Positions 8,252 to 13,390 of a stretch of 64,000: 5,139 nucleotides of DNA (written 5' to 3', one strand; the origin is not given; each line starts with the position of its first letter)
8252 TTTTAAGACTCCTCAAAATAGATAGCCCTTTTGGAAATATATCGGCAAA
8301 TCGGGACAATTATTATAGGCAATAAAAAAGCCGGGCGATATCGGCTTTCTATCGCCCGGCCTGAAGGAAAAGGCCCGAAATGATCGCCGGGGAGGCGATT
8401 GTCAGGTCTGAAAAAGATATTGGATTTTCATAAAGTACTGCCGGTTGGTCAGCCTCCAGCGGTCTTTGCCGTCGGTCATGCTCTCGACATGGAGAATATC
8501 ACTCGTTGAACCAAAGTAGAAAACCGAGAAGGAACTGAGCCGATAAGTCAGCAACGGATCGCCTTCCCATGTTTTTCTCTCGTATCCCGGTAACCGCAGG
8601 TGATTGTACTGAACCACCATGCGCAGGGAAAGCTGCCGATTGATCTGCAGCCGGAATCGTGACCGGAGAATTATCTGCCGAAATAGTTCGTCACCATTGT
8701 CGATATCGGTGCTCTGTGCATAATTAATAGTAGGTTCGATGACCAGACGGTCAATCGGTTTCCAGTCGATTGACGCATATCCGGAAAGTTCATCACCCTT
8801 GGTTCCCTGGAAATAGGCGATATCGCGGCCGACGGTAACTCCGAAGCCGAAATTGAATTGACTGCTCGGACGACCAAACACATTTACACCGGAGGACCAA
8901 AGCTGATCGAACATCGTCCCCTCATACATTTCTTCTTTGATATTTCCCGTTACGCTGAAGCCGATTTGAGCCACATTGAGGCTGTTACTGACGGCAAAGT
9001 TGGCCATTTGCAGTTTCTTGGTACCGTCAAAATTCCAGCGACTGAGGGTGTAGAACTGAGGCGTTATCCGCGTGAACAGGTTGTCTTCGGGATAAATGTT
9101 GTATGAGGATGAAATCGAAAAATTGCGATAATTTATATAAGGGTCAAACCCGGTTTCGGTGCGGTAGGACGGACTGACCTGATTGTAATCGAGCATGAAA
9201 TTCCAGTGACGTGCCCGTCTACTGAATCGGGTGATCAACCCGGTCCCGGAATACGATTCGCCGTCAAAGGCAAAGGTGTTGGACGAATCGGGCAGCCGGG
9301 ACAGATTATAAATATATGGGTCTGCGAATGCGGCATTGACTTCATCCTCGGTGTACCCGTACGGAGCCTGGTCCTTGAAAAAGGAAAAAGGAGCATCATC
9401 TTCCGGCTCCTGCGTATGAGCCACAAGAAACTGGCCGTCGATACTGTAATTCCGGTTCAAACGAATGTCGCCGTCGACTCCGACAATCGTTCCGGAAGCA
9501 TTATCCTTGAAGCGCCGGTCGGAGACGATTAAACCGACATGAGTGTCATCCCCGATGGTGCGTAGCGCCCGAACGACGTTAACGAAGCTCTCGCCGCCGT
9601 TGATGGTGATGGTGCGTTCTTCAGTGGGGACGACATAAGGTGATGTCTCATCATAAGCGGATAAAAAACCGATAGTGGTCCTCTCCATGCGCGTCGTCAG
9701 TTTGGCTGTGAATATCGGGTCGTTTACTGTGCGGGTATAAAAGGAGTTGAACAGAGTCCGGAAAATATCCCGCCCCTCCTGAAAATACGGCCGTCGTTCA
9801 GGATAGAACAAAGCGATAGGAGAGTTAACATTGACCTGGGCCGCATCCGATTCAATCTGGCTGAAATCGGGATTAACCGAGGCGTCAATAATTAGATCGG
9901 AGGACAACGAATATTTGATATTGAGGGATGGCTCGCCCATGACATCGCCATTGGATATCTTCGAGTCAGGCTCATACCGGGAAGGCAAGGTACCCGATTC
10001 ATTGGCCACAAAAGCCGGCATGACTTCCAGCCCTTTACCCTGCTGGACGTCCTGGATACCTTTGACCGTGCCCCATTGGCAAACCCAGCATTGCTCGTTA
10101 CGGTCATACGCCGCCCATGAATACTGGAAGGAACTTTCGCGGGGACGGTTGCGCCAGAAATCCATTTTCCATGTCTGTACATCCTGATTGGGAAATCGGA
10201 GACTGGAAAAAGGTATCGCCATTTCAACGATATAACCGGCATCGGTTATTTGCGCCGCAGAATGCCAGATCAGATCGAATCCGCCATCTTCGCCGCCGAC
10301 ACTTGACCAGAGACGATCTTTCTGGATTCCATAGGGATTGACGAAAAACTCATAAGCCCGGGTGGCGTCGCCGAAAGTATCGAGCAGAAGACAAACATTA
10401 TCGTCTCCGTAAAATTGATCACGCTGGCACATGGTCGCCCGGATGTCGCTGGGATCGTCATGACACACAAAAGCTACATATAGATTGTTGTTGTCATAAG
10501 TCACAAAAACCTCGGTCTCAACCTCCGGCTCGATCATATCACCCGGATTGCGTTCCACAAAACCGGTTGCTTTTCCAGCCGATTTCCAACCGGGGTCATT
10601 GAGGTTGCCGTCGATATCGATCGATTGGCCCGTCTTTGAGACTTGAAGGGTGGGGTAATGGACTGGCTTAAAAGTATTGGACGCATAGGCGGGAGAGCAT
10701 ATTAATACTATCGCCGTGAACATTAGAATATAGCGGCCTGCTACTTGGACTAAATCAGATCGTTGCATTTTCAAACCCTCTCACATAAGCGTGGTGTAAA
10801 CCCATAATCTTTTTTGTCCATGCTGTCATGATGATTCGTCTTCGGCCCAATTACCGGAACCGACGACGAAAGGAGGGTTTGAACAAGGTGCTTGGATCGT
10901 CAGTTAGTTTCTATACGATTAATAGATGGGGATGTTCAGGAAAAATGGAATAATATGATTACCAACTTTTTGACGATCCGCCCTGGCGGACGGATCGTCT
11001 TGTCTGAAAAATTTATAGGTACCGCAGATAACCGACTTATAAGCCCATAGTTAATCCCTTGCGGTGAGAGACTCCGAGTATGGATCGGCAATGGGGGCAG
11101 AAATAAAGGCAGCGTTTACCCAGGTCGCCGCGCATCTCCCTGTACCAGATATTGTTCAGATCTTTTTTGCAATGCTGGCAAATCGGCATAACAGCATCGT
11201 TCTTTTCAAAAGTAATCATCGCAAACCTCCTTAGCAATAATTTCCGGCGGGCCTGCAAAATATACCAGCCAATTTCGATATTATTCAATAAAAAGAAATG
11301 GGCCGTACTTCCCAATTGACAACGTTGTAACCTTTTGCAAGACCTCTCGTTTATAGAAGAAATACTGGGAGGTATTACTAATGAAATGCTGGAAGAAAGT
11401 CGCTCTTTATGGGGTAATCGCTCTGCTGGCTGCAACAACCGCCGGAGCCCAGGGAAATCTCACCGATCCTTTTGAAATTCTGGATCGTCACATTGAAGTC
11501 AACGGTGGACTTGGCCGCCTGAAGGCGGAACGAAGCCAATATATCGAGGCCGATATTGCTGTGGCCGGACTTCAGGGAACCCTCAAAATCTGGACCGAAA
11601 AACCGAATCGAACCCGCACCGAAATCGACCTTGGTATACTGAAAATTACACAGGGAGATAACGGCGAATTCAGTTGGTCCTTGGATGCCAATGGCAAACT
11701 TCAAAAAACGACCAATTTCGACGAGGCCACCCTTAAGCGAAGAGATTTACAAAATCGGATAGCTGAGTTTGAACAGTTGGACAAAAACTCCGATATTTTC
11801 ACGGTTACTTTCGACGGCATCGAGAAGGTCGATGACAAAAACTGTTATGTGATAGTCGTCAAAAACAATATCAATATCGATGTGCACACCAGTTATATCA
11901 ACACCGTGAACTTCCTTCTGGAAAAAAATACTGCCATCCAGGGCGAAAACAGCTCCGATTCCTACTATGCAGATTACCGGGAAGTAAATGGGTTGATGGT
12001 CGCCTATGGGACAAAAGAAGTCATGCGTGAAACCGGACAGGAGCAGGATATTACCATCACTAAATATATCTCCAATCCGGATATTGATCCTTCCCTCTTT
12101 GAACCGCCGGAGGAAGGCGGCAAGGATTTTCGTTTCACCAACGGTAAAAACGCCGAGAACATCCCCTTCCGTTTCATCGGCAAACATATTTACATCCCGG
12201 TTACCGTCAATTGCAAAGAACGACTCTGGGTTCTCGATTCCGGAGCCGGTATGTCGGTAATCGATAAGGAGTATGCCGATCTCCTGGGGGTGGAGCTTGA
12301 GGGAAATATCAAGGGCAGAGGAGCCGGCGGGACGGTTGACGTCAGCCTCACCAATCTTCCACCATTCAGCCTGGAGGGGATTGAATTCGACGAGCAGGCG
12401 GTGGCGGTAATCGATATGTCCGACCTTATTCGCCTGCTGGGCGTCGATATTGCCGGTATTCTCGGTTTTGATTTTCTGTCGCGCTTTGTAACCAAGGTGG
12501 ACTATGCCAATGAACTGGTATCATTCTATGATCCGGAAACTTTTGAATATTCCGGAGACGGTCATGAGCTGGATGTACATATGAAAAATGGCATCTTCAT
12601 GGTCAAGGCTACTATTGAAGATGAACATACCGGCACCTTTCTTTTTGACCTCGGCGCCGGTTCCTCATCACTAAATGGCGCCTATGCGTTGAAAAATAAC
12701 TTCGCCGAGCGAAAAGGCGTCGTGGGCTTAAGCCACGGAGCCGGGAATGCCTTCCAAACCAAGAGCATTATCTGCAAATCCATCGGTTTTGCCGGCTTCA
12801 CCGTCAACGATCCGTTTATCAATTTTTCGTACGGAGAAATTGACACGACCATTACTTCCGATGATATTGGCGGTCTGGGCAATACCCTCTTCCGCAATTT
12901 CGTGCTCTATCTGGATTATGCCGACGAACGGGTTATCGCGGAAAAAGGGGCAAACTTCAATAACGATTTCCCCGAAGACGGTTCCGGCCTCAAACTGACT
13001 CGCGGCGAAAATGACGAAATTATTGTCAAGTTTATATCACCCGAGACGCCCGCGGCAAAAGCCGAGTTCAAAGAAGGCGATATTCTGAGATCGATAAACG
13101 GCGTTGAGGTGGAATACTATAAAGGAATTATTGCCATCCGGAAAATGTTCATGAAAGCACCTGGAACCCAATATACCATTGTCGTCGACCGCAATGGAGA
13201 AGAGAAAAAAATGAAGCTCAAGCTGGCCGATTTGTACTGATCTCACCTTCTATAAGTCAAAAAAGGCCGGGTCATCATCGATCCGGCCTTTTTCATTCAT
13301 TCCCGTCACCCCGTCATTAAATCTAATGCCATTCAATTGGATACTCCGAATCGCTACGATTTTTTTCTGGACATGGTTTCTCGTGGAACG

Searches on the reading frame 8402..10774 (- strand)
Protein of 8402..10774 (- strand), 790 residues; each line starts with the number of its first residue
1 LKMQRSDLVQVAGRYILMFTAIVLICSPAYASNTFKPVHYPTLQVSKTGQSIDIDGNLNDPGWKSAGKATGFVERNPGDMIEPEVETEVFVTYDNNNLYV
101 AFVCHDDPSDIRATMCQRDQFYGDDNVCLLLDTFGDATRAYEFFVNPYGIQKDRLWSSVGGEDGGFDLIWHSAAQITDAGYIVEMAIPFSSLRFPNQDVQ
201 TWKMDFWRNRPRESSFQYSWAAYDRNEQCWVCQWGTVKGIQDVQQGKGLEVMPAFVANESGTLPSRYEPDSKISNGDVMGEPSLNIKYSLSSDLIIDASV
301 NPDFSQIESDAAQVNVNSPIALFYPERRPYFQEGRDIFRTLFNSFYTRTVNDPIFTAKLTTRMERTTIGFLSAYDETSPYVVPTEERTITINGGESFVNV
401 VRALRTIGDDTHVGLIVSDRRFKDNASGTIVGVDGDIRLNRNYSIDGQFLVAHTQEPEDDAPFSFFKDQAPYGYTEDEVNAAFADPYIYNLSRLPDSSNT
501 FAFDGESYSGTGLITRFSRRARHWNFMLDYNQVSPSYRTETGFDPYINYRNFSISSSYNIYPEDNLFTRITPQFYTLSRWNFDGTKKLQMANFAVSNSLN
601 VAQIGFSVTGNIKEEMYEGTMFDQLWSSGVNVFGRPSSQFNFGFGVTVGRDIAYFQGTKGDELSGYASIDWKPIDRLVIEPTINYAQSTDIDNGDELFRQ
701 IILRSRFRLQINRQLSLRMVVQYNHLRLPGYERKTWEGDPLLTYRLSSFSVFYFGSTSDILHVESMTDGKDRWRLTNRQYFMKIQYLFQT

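Call 41: search_protein_families(library=pfam, proteins=[window:8402-10774:-], max_evalue=0.001)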
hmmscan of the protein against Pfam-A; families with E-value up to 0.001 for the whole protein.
window:8402-10774:- (790 aa): 2 families
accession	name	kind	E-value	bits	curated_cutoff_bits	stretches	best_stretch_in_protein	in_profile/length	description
PF19313.5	DUF5916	-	4.4e-16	59.2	22.6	1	284-351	30-95/572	Domain of unknown function (DUF5916)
PF06452.16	CBM9_1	-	1.8e-09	38.2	23.4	1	54-197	1-138/185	Carbohydrate family 9 binding domain-like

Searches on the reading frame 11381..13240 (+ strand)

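Call 41: search_protein_families(library=pfam, proteins=[window:11381-13240:+], max_evalue=0.001)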
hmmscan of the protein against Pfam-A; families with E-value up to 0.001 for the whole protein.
window:11381-13240:+ (619 aa): 6 families
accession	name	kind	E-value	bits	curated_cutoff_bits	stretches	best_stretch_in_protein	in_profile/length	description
PF13650.11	Asp_protease_2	-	2.3e-19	70.3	24.3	1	272-365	1-90/90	Aspartyl protease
PF13975.11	gag-asp_proteas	-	2.3e-11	44.5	28.2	1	272-367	1-91/92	gag-polyprotein putative aspartyl protease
PF13180.12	PDZ_2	-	1.1e-08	35.6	27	1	542-615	9-80/80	PDZ domain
PF17820.7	PDZ_6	-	1.4e-07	31.6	27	1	552-604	5-54/54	PDZ domain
PF00595.29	PDZ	-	2.1e-06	28.4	23.2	1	533-578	10-58/81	PDZ domain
PF04788.19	DUF620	-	1e-05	25.5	22.5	0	61-164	28-125/243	Protein of unknown function (DUF620)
